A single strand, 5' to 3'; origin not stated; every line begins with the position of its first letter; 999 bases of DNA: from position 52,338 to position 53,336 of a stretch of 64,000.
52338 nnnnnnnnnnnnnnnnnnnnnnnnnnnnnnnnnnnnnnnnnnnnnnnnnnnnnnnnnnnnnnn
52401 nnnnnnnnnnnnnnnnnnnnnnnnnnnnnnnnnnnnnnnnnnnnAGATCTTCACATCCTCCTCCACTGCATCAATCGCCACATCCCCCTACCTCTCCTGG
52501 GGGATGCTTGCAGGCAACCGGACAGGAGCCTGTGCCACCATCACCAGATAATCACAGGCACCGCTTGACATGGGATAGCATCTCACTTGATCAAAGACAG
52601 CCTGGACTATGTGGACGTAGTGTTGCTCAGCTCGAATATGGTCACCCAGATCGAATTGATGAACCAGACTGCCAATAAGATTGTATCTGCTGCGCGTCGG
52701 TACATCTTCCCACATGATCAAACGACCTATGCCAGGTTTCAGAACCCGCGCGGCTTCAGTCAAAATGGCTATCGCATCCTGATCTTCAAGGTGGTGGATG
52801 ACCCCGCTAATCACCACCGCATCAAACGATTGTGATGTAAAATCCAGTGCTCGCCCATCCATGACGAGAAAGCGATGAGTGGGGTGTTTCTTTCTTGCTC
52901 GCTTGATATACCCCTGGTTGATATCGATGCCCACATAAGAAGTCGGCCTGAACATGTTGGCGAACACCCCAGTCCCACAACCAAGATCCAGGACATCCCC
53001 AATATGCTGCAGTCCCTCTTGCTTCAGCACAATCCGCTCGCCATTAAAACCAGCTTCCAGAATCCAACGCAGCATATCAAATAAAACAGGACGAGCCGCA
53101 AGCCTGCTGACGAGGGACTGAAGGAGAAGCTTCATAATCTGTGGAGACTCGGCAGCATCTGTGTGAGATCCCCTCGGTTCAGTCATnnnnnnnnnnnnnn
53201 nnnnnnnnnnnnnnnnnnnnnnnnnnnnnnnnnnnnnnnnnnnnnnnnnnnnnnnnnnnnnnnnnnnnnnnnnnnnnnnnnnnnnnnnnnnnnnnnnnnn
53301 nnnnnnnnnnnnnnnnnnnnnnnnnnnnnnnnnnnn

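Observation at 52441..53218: Low-GC methyltransferase gene flanked by a 23-nt imperfect direct repeat that fossilises a GT-C gene tail: probable insertion event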

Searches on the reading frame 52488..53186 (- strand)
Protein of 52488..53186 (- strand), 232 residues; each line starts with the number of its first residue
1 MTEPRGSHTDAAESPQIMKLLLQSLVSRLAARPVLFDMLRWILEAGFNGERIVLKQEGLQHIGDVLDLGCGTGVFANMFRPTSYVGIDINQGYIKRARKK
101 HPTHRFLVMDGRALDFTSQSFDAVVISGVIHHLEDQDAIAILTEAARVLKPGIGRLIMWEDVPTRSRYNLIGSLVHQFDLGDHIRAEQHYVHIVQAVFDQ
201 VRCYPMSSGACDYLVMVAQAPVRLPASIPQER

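Call 9: search_protein_families(library=pfam, proteins=[window:52488-53186:-], max_evalue=0.01)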
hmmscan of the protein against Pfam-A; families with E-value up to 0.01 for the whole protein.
window:52488-53186:- (232 aa): 11 families
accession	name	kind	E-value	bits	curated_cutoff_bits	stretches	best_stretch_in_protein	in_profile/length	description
PF13649.12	Methyltransf_25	-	2.7e-22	79.7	27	1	65-152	1-96/97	Methyltransferase domain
PF08241.18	Methyltransf_11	-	3.3e-20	73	21.2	1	66-152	1-90/95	Methyltransferase domain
PF08242.18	Methyltransf_12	-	7.4e-16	59.1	30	1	66-152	1-95/98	Methyltransferase domain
PF13847.12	Methyltransf_31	-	3.3e-13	50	27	1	65-157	7-109/145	Methyltransferase domain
PF13489.12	Methyltransf_23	-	3.5e-13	50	27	1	63-157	24-115/164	Methyltransferase domain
PF01209.24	Ubie_methyltran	-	6.1e-08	32.7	20.1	1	57-160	43-153/233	ubiE/COQ5 methyltransferase family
PF05175.20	MTS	-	4.4e-05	23.6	23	1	60-158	30-138/170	Methyltransferase small domain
PF00891.24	Methyltransf_2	-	8.7e-05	22.4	22.3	1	52-166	53-172/210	O-methyltransferase domain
PF20922.3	Anamorsin_N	-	0.00053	20.2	27.1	1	118-166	49-95/163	Anamorsin, N-terminal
PF05401.17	NodS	-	0.002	18.5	24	1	60-139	42-125/201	Nodulation protein S (NodS)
PF07021.18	MetW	-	0.0032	17.6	21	1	63-149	15-102/193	Methionine biosynthesis protein MetW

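Call 10: search_protein_families(library=ncbifam, proteins=[window:52488-53186:-], max_evalue=0.01)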
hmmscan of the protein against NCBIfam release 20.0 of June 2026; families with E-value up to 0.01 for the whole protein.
window:52488-53186:- (232 aa): 37 families (the best 25 are shown)
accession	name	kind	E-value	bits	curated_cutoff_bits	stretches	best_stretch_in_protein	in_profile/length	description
NF045667.1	MTase_DVU1556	equivalog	3.9e-15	55.9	155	1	55-158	16-119/213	DVU_1556 family methyltransferase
NF043040.1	corrin_prot_MT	hypoth_equivalog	1.4e-13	50.8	180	1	63-167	43-156/216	corrinoid protein-associated methyltransferase CpaM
NF047649.1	MTase_UXPK_star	exception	6.8e-12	45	460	1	64-160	80-183/283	methyltransferase/UXPK-star double selenoprotein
NF045825.1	FAmtase_mtf2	equivalog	8.4e-12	44.8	400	1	65-157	62-157/248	fatty-acid O-methyltransferase Mtf2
TIGR01934.1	MenG_MenH_UbiE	subfamily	1.6e-11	43.9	158.35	1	60-162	38-145/223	ubiquinone/menaquinone biosynthesis methyltransferase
TIGR02072.1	BioC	equivalog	1.9e-11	44.3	184.95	1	55-152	28-127/244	malonyl-ACP O-methyltransferase BioC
NF041537.1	ArsM_AhpD_UU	exception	5.4e-11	41.9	510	1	64-164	79-186/345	arsenite methyltransferase/AhpD domain selenoprotein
NF001241.0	PRK00216.1-2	equivalog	1.1e-10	41.6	327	1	60-160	50-149/231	demethylmenaquinone methyltransferase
NF041536.1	ArsM_DUF2284_UU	exception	1.7e-10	39.8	575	1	64-164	79-186/459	arsenite methyltransferase/DUF2284 domain selenoprotein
NF045823.1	PthPhpthDimycoMt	equivalog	1.8e-10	40.4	300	1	65-155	70-163/256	phthiotriol/phenolphthiotriol dimycocerosates methyltransferase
NF001244.0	PRK00216.1-5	equivalog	1.9e-09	37.1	216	1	60-153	47-149/236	bifunctional demethylmenaquinone methyltransferase/2-methoxy-6-polyprenyl-1,4-benzoquinol methylase UbiE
NF007610.0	PRK10258.1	equivalog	3.3e-08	33.2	342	1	56-152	37-133/251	malonyl-ACP O-methyltransferase BioC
NF045882.1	PLipidMtase_Leg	equivalog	8.8e-08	32.2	390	1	63-152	44-138/207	phospholipid N-methyltransferase PmtA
TIGR01983.1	UbiG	equivalog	1.4e-07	31.1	102.95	1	64-157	52-150/228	bifunctional 2-polyprenyl-6-hydroxyphenol methylase/3-demethylubiquinol 3-O-methyltransferase UbiG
NF041255.1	mycofact_MftM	equivalog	7.7e-07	28.7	200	1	63-151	141-235/289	mycofactocin oligosaccharide methyltransferase MftM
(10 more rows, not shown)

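Call 12: find_encoding_contigs(protein=window:52488-53186:-, flank=6000, max_places=8)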
Protein window:52488-53186:- (232 aa): no gene with exactly this product is on record in the collection.

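Call 24: find_homologous_proteins(query=window:52488-53186:-, max_evalue=1e-8)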
Query window:52488-53186:- (232 aa): 68 proteins with E <= 1e-8 among 1797 candidates.
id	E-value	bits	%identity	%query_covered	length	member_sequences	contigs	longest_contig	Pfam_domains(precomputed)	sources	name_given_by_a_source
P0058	9.8e-140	482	100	93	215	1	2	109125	PF13847.13,PF13489.13,PF05175.21,PF13649.13,PF01209.25,PF08241.19,PF08242.19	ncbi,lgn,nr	ncbi:MAG: class I SAM-dependent methyltransferase [Candidatus Omnitrophica bacterium]|nr:class I SAM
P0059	3.5e-101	355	72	94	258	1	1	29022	PF07021.19,PF13847.13,PF13489.13,PF05175.21,PF13649.13,PF01209.25,PF08241.19,PF08242.19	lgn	-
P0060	1.3e-81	291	65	86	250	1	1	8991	PF13847.13,PF13489.13,PF13649.13,PF00891.25,PF01209.25,PF08241.19,PF08242.19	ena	-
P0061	9.6e-81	289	65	83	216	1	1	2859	PF13847.13,PF13489.13,PF13649.13,PF01209.25,PF08241.19,PF08242.19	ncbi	-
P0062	3.9e-77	277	61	86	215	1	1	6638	PF13847.13,PF13489.13,PF13649.13,PF08241.19,PF08242.19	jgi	jgi:ubiquinone/menaquinone biosynthesis C-methylase UbiE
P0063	4.4e-75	270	60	86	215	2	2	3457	PF13847.13,PF13489.13,PF13649.13,PF01209.25,PF08241.19,PF08242.19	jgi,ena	jgi:SAM-dependent methyltransferase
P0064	1.3e-73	265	61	85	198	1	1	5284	PF13847.13,PF13489.13,PF13649.13,PF01209.25,PF08241.19,PF08242.19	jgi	jgi:SAM-dependent methyltransferase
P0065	8.3e-73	263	60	86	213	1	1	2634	PF13847.13,PF13489.13,PF13649.13,PF08241.19,PF08242.19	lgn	-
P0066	1.4e-71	259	57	86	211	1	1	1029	PF13847.13,PF13489.13,PF05175.21,PF13649.13,PF01209.25,PF08241.19,PF08242.19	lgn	-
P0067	1.6e-71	258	57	88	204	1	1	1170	PF13847.13,PF13489.13,PF13649.13,PF00891.25,PF08241.19,PF08242.19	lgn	-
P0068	1.1e-69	252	56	86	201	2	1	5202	PF13847.13,PF13489.13,PF13649.13,PF08241.19,PF08242.19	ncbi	-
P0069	5.6e-69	250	59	86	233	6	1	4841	PF13847.13,PF13489.13,PF13649.13,PF01209.25,PF08241.19,PF08242.19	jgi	jgi:SAM-dependent methyltransferase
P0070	9.7e-69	249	57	86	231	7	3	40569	PF13847.13,PF13489.13,PF13649.13,PF08241.19,PF08242.19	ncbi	-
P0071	1.9e-68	248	58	85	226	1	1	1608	PF13847.13,PF13489.13,PF13649.13,PF08241.19,PF08242.19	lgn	-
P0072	2.2e-68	248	60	85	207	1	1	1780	PF13847.13,PF13489.13,PF05175.21,PF13649.13,PF01209.25,PF08241.19,PF08242.19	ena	-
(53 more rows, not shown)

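Call 25: find_encoding_contigs(protein=P0059, flank=7000, max_places=3)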
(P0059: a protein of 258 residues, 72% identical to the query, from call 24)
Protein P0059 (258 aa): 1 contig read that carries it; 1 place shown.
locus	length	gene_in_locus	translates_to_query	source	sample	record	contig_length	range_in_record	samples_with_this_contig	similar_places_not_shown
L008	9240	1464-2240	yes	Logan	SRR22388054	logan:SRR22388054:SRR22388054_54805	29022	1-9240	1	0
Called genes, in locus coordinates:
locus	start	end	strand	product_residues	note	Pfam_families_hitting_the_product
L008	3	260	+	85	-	?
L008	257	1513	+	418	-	PF08421:Methyltransf_13, PF13489:Methyltransf_23, PF08241:Methyltransf_11, PF08242:Methyltransf_12, PF08484:Methyltransf_14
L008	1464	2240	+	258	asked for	PF13489:Methyltransf_23, PF01209:Ubie_methyltran, PF05175:MTS (weak), PF07021:MetW (weak), PF13847:Methyltransf_31, PF08241:Methyltransf_11, PF08242:Methyltransf_12, PF13649:Methyltransf_25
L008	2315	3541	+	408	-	-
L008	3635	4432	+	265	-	PF00106:adh_short, PF01370:Epimerase (weak), PF08659:KR (faint), PF13561:adh_short_C2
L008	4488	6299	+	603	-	PF00664:ABC_membrane, PF02463:SMC_N (faint), PF00005:ABC_tran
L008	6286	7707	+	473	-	PF00224:PK, PF02887:PK_C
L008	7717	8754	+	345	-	-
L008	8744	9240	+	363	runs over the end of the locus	PF01408:GFO_IDH_MocA, PF02894:GFO_IDH_MocA_C, PF22725:GFO_IDH_MocA_C3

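Call 26: find_encoding_contigs(protein=P0060, flank=7000, max_places=3)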
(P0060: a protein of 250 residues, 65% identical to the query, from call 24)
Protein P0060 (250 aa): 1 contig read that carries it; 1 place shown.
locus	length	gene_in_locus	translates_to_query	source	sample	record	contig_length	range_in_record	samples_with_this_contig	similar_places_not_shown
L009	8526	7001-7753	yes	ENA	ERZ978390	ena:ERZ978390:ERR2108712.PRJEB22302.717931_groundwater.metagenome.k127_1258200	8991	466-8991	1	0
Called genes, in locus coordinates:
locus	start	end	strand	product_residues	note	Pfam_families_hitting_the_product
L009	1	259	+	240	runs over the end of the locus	?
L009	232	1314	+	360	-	PF13489:Methyltransf_23, PF07021:MetW (weak), PF08241:Methyltransf_11, PF08242:Methyltransf_12, PF13649:Methyltransf_25, PF13847:Methyltransf_31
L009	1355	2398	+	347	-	PF10111:Glyco_tranf_2_2 (weak), PF13641:Glyco_tranf_2_3, PF00535:Glycos_transf_2, PF13632:Glyco_trans_2_3 (weak)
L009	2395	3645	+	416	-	PF09594:GT87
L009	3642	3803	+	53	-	-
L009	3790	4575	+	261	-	PF00535:Glycos_transf_2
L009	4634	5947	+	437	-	PF09594:GT87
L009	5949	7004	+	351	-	PF01370:Epimerase, PF04321:RmlD_sub_bind, PF16363:GDP_Man_Dehyd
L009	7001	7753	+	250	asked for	PF01209:Ubie_methyltran (weak), PF00891:Methyltransf_2 (weak), PF13489:Methyltransf_23, PF13847:Methyltransf_31, PF08241:Methyltransf_11, PF08242:Methyltransf_12, PF13649:Methyltransf_25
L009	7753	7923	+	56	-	-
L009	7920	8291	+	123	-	-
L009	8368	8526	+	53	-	?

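Call 36: find_encoding_contigs(protein=P0058, flank=4000, max_places=5)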
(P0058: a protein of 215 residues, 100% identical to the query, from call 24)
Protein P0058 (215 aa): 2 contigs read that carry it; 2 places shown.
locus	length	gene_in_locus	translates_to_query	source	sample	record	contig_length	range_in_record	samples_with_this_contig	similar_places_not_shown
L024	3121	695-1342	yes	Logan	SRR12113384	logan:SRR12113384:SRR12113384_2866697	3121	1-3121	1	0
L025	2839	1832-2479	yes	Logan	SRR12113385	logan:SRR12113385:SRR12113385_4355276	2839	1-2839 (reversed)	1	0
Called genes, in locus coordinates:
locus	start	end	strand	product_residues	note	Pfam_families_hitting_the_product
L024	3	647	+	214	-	?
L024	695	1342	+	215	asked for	PF13489:Methyltransf_23, PF01209:Ubie_methyltran, PF05175:MTS (weak), PF13649:Methyltransf_25, PF13847:Methyltransf_31, PF08241:Methyltransf_11, PF08242:Methyltransf_12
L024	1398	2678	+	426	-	PF09594:GT87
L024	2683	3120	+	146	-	?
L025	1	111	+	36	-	?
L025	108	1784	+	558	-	PF13231:PMT_2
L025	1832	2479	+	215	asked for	PF13489:Methyltransf_23, PF01209:Ubie_methyltran, PF05175:MTS (weak), PF13649:Methyltransf_25, PF13847:Methyltransf_31, PF08241:Methyltransf_11, PF08242:Methyltransf_12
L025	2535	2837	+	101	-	?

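Call 42: find_encoding_contigs(protein=P0061, flank=5000, max_places=2)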
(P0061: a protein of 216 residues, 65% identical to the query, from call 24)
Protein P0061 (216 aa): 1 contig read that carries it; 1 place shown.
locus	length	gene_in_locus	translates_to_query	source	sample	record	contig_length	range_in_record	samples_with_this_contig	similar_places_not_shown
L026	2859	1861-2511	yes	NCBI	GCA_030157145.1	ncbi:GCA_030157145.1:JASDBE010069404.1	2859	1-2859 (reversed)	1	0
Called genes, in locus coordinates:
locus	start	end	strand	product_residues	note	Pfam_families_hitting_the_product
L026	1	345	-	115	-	?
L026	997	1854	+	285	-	PF13641:Glyco_tranf_2_3, PF00535:Glycos_transf_2, PF10111:Glyco_tranf_2_2 (weak)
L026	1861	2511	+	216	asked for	PF13489:Methyltransf_23, PF01209:Ubie_methyltran, PF13847:Methyltransf_31, PF08241:Methyltransf_11, PF08242:Methyltransf_12, PF13649:Methyltransf_25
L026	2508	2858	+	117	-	?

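Call 43: find_encoding_contigs(protein=P0062, flank=5000, max_places=2)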
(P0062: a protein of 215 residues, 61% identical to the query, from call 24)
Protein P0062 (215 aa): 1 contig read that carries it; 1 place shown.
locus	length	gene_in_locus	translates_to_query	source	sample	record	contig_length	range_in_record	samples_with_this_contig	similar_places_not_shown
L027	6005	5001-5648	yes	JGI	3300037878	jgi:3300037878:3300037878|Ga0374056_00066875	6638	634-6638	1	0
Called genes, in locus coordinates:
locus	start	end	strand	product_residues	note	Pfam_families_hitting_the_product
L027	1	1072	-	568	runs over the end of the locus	?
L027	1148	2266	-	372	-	PF00155:Aminotran_1_2 (weak), PF01041:DegT_DnrJ_EryC1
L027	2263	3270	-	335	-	PF01073:3Beta_HSD, PF01370:Epimerase, PF02719:Polysacc_synt_2 (weak), PF16363:GDP_Man_Dehyd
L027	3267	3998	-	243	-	PF00535:Glycos_transf_2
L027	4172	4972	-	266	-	PF03141:Methyltransf_29 (weak), PF05401:NodS (weak), PF13489:Methyltransf_23, PF01209:Ubie_methyltran, PF13847:Methyltransf_31, PF08241:Methyltransf_11, PF08242:Methyltransf_12, PF13649:Methyltransf_25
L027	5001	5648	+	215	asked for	PF13489:Methyltransf_23, PF08241:Methyltransf_11, PF08242:Methyltransf_12, PF13649:Methyltransf_25, PF13847:Methyltransf_31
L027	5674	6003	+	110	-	?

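Call 44: find_encoding_contigs(protein=P0070, flank=6000, max_places=2)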
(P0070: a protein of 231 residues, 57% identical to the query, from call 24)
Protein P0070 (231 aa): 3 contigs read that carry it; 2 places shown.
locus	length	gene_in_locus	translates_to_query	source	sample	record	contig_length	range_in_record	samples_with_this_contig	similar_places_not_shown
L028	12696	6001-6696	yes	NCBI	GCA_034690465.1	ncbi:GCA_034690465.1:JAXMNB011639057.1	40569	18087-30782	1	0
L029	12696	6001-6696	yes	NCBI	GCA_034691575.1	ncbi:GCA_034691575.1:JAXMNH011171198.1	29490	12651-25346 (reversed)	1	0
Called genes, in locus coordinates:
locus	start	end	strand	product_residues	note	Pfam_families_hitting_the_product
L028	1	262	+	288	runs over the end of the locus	PF23441:SDR, PF00106:adh_short, PF08659:KR, PF13561:adh_short_C2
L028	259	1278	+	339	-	PF01408:GFO_IDH_MocA, PF03447:NAD_binding_3 (weak), PF02894:GFO_IDH_MocA_C, PF22725:GFO_IDH_MocA_C3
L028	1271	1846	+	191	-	PF00702:Hydrolase, PF08645:PNK3P (weak), PF13419:HAD_2, PF13242:Hydrolase_like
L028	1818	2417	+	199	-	-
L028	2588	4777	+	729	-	PF13231:PMT_2 (weak)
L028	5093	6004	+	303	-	PF13641:Glyco_tranf_2_3, PF00535:Glycos_transf_2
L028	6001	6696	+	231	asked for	PF13489:Methyltransf_23, PF13847:Methyltransf_31, PF08241:Methyltransf_11, PF08242:Methyltransf_12, PF13649:Methyltransf_25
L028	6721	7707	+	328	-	PF01073:3Beta_HSD, PF01370:Epimerase, PF02719:Polysacc_synt_2 (weak), PF04321:RmlD_sub_bind, PF16363:GDP_Man_Dehyd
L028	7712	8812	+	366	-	PF01041:DegT_DnrJ_EryC1, PF01053:Cys_Met_Meta_PP, PF01212:Beta_elim_lyase (weak)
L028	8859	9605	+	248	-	PF01209:Ubie_methyltran, PF13489:Methyltransf_23, PF13847:Methyltransf_31, PF08241:Methyltransf_11, PF08242:Methyltransf_12, PF13649:Methyltransf_25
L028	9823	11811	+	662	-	PF13524:Glyco_trans_1_2 (weak), PF00535:Glycos_transf_2, PF13641:Glyco_tranf_2_3 (weak)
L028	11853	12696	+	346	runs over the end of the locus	PF13489:Methyltransf_23 (weak), PF13649:Methyltransf_25, PF13847:Methyltransf_31, PF08241:Methyltransf_11, PF08242:Methyltransf_12 (weak)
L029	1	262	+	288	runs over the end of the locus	PF23441:SDR, PF00106:adh_short, PF08659:KR, PF13561:adh_short_C2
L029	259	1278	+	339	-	PF01408:GFO_IDH_MocA, PF03447:NAD_binding_3 (weak), PF02894:GFO_IDH_MocA_C, PF22725:GFO_IDH_MocA_C3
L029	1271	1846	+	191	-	PF00702:Hydrolase, PF08645:PNK3P (weak), PF13419:HAD_2, PF13242:Hydrolase_like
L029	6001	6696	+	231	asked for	PF13489:Methyltransf_23, PF13847:Methyltransf_31, PF08241:Methyltransf_11, PF08242:Methyltransf_12, PF13649:Methyltransf_25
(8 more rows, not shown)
